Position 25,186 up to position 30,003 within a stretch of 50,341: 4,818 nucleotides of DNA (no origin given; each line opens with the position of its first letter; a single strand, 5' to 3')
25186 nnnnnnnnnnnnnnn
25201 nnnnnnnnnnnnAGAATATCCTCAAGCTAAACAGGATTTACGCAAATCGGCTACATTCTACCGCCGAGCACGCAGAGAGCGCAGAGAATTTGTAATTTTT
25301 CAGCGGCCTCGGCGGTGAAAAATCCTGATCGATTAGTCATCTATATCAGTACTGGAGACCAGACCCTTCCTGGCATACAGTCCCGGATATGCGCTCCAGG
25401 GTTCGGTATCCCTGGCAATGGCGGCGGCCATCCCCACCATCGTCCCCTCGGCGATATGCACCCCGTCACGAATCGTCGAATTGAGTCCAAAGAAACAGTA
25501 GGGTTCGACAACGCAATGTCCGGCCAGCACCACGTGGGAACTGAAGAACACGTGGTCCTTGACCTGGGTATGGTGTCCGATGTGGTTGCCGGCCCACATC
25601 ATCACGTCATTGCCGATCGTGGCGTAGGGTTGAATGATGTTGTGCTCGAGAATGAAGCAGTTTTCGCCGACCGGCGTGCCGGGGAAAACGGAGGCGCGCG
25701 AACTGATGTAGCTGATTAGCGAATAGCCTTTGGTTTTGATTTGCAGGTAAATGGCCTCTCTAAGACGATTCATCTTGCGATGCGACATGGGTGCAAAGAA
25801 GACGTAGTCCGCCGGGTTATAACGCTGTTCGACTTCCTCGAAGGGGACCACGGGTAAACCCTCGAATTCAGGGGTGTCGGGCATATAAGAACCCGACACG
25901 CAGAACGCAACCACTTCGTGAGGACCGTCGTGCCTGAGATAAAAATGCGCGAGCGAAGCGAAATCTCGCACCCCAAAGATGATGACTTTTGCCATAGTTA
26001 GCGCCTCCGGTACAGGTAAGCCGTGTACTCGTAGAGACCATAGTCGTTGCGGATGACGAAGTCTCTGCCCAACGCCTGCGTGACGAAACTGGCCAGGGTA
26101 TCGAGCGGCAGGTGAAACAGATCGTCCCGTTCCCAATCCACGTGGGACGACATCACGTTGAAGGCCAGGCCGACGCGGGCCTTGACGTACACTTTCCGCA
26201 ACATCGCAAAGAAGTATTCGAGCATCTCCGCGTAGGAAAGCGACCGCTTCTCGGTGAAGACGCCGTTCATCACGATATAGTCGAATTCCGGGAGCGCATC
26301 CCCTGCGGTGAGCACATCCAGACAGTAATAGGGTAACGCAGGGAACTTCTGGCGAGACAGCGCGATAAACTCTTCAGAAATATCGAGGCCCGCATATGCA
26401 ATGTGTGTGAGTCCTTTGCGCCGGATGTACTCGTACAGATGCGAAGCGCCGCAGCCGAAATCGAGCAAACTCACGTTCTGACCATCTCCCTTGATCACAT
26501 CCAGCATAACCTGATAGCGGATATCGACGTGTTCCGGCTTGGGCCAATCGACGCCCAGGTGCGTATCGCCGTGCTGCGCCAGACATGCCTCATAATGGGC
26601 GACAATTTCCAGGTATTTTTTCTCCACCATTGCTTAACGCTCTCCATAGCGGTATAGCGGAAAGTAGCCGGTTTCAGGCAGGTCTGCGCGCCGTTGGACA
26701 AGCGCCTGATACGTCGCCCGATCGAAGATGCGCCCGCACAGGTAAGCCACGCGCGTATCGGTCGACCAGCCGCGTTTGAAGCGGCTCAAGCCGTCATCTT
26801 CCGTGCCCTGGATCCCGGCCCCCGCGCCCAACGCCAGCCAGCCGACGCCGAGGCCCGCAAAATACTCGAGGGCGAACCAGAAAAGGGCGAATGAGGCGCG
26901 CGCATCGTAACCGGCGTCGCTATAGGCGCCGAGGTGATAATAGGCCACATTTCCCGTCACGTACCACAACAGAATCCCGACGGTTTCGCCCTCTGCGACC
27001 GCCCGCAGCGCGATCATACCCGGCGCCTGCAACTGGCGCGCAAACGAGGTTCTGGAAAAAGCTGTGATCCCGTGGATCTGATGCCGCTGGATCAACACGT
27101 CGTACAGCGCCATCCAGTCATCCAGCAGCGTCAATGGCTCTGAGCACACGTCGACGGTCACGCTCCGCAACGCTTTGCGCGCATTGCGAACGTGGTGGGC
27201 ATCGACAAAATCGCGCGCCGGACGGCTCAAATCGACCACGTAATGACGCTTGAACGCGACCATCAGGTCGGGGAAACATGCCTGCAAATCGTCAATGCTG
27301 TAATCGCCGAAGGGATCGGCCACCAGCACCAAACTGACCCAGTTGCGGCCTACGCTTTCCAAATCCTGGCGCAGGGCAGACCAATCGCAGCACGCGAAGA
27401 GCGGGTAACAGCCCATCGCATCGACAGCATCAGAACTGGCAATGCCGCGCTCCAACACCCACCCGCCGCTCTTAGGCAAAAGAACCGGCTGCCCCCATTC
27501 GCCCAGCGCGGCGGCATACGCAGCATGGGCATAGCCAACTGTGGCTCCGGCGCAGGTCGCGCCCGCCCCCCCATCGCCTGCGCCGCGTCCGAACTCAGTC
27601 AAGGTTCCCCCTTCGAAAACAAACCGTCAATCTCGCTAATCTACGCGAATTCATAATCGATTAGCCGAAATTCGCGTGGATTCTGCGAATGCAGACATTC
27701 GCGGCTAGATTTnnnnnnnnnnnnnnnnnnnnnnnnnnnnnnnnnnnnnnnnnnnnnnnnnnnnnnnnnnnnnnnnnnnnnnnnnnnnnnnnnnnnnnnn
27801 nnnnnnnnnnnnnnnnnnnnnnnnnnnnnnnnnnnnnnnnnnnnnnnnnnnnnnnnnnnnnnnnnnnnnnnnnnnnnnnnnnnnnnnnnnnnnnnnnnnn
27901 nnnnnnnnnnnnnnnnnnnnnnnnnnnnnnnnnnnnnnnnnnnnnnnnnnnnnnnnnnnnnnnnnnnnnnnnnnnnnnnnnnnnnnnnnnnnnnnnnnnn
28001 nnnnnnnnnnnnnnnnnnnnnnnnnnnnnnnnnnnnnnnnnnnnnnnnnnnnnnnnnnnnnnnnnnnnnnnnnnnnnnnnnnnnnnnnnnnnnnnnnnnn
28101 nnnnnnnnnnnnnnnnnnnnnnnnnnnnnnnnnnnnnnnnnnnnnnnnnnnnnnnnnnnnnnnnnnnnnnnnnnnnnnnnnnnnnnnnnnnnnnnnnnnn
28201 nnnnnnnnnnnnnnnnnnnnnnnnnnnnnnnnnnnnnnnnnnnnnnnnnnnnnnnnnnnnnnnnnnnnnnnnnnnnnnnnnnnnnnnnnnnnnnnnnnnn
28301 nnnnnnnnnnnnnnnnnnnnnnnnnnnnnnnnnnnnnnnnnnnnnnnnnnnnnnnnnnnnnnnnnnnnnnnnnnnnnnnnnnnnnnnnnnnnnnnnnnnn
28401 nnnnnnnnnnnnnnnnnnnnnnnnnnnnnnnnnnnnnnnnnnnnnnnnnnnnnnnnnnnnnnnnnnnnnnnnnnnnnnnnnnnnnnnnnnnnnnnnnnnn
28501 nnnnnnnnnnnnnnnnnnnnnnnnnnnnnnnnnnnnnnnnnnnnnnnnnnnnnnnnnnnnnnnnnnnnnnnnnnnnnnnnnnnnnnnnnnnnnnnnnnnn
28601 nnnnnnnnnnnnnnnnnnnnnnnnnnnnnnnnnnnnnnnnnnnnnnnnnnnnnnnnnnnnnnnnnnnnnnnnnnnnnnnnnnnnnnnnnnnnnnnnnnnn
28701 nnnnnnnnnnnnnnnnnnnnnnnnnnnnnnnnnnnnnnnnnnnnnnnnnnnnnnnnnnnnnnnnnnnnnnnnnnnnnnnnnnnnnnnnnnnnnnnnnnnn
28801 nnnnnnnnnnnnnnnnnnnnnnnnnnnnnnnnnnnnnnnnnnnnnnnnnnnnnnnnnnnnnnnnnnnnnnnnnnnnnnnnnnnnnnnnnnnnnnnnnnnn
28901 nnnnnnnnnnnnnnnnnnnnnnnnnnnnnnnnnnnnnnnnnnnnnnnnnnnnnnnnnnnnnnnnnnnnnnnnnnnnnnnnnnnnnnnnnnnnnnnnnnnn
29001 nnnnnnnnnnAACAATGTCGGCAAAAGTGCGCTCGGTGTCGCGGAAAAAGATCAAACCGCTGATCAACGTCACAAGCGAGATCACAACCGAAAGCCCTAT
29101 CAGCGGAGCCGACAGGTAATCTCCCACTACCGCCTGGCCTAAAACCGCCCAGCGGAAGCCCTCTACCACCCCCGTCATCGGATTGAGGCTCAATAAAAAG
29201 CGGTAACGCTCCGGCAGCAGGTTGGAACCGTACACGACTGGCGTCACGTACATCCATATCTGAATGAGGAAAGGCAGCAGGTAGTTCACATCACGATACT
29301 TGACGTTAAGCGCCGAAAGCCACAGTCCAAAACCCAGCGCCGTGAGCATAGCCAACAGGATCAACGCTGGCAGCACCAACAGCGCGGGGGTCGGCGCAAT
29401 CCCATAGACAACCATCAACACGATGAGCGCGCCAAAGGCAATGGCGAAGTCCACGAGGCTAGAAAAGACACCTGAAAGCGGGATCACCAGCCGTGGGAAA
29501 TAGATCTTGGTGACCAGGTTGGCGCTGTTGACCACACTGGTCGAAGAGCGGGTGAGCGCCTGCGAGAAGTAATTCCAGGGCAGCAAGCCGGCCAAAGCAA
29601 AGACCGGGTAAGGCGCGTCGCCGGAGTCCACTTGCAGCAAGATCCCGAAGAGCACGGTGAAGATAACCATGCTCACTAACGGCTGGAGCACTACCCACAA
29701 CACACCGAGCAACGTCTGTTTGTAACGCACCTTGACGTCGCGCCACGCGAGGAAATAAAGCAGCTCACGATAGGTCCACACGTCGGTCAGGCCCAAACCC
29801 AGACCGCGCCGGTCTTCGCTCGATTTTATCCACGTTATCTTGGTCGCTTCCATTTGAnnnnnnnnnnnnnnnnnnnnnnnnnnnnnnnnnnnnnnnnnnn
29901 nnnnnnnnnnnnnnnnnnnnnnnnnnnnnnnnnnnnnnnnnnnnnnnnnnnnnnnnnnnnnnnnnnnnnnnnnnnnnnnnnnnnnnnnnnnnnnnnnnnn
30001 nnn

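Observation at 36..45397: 45-kb single-strand glycan plus surface-protein supercluster resembling exosortase-A / S-layer-glycan loci but lacking any exosortase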

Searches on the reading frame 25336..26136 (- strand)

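Call 6: search_protein_families(library=ncbifam, proteins=[window:25336-26136:-], max_evalue=0.001)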
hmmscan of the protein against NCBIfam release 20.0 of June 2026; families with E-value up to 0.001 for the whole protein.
window:25336-26136:- (267 aa): 12 families
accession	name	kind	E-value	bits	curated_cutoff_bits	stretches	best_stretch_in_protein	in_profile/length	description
TIGR03570.1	NeuD_NnaD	subfamily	1e-39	136.2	160.8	1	50-253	1-199/202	NeuD/PglB/VioB family sugar acetyltransferase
NF003657.0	PRK05289.1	equivalog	7.9e-18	64.5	226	1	172-255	107-190/264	acyl-ACP--UDP-N-acetylglucosamine O-acyltransferase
TIGR01852.1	lipid_A_lpxA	equivalog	2.1e-16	60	231.05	1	158-252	81-182/254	acyl-ACP--UDP-N-acetylglucosamine O-acyltransferase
NF002060.0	PRK00892.1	subfamily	3e-10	39.7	207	2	143-203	121-181/345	UDP-3-O-(3-hydroxymyristoyl)glucosamine N-acyltransferase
TIGR01853.1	lipid_A_lpxD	equivalog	1.6e-09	37.2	242.5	2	185-253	232-300/325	UDP-3-O-(3-hydroxymyristoyl)glucosamine N-acyltransferase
TIGR03532.1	DapD_Ac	equivalog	1.7e-05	24.6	231.75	1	155-256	100-209/231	2,3,4,5-tetrahydropyridine-2,6-dicarboxylate N-acetyltransferase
NF033468.1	stregram_VatI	exception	9.4e-05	22.3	415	0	200-256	105-161/208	streptogramin A O-acetyltransferase Vat(I)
NF008808.1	PRK11830.1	equivalog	0.00018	21.1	204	1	150-244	75-182/243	2,3,4,5-tetrahydropyridine-2,6-dicarboxylate N-succinyltransferase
NF041874.1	EPS_EpsC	equivalog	0.00047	19.9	150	1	124-243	35-166/168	serine O-acetyltransferase EpsC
NF050158.1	CarbAnhydGPos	equivalog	0.00071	19.3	250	0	192-242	73-122/172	gamma carbonic anhydrase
NF000020.1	stregram_VatE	exception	0.00074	19.2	450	0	202-249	110-157/214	streptogramin A O-acetyltransferase Vat(E)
TIGR02353.1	NRPS_term_dom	equivalog_domain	0.00094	17.6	423.1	0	153-245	597-689/695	Pls/PosA family non-ribosomal peptide synthetase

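Call 20: search_protein_families(library=pfam, proteins=[window:25336-25995:-], max_evalue=0.01)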
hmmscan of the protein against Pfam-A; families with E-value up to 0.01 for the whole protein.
window:25336-25995:- (220 aa): 3 families
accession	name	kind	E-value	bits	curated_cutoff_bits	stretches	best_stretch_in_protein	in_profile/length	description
PF00132.30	Hexapep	-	8.2e-14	51.1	27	2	125-159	2-36/36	Bacterial transferase hexapeptide (six repeats)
PF25084.1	LbH_EIF2B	-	0.00013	22.4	54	1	97-188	6-94/105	EIF2B subunit epsilon LbH domain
PF14602.12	Hexapep_2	-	0.00015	21.8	27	0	167-189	8-28/34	Hexapeptide repeat of succinyl-transferase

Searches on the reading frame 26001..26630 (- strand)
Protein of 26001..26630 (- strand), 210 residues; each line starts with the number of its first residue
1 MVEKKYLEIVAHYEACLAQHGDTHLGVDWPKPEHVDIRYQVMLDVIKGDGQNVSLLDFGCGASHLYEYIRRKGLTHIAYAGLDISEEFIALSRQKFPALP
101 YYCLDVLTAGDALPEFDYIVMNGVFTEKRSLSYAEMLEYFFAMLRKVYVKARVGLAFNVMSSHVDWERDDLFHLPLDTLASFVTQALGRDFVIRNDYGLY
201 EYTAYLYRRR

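Call 7: search_protein_families(library=ncbifam, proteins=[window:26001-26630:-], max_evalue=0.001)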
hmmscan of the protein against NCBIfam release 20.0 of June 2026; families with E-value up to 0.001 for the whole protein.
window:26001-26630:- (210 aa): 2 families
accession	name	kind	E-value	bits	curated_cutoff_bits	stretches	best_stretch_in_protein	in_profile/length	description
TIGR02072.1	BioC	equivalog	0.00016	21.6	184.95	1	42-125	23-107/244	malonyl-ACP O-methyltransferase BioC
NF045667.1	MTase_DVU1556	equivalog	0.00036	20.1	155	1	52-127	23-91/213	DVU_1556 family methyltransferase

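Call 10: search_protein_families(library=pfam, proteins=[window:26001-26630:-], max_evalue=0.01)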
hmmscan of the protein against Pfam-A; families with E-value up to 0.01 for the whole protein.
window:26001-26630:- (210 aa): 6 families
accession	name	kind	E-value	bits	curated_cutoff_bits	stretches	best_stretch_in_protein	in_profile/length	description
PF08242.18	Methyltransf_12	-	1.3e-09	39.1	30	1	56-127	1-77/98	Methyltransferase domain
PF13649.12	Methyltransf_25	-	4.2e-07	31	27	1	56-145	2-94/97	Methyltransferase domain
PF08241.18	Methyltransf_11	-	5.7e-06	27.3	21.2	1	56-126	1-71/95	Methyltransferase domain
PF13847.12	Methyltransf_31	-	1.1e-05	25.6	27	1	51-125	3-84/145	Methyltransferase domain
PF13489.12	Methyltransf_23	-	3.2e-05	24.2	27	1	52-145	23-109/164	Methyltransferase domain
PF05175.20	MTS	-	0.0031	17.6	23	1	33-133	14-116/170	Methyltransferase small domain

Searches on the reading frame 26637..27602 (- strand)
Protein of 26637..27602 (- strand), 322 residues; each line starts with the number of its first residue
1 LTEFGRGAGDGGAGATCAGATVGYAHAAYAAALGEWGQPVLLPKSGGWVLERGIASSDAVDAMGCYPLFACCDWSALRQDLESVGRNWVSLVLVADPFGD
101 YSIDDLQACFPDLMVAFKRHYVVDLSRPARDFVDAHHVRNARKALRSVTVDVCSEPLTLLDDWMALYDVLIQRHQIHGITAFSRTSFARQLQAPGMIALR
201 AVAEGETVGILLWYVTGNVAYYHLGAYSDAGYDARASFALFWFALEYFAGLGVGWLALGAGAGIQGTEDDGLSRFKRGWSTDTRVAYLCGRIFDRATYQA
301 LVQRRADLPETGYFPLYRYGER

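Call 7: search_protein_families(library=ncbifam, proteins=[window:26637-27602:-], max_evalue=0.001)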
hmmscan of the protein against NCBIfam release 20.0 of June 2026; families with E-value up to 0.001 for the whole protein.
window:26637-27602:- (322 aa): 0 families

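Call 9: search_protein_families(library=pfam, proteins=[window:26637-27602:-], max_evalue=0.01)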
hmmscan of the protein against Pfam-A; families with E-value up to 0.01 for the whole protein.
window:26637-27602:- (322 aa): 1 family
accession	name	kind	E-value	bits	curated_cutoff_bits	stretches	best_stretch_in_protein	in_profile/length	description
PF13480.13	Acetyltransf_6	-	6.2e-08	33.3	22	1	138-262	7-138/143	Acetyltransferase (GNAT) domain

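Call 22: search_protein_families(library=ncbifam, proteins=[window:26637-27602:-], max_evalue=10)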
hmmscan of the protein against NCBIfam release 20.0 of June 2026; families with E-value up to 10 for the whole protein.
window:26637-27602:- (322 aa): 0 families

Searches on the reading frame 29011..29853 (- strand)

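Call 7: search_protein_families(library=ncbifam, proteins=[window:29011-29853:-], max_evalue=0.001)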
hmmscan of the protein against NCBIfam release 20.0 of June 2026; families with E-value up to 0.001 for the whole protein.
window:29011-29853:- (281 aa): 4 families
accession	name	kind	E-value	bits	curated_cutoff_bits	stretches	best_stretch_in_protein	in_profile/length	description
NF050109.1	galactan_ABC_perm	equivalog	6.1e-21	75.1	380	1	22-262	14-257/272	galactan export ABC transporter permease subunit Wzm/RfbD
NF050053.1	CapPschTportKpsM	equivalog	8e-12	45.7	300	1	31-269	4-246/257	capsule polysaccharide transporter KpsM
NF011723.0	PRK15176.1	equivalog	3.1e-09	37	297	1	26-270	15-256/264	Vi polysaccharide ABC transporter inner membrane protein VexB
NF011648.0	PRK15066.1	subfamily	4.8e-05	23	225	1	54-263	28-244/257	ABC transporter permease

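Call 20: search_protein_families(library=pfam, proteins=[window:29011-29853:-], max_evalue=0.01)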
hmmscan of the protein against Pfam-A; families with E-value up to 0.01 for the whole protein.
window:29011-29853:- (281 aa): 2 families
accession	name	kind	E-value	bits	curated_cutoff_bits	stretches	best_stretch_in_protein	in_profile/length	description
PF01061.29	ABC2_membrane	-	1.3e-19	71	26.9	1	32-236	3-209/211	ABC-2 type transporter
PF01059.23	Oxidored_q5_N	-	0.0033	17.9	22.7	1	206-265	22-80/110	NADH-ubiquinone oxidoreductase chain 4, amino terminus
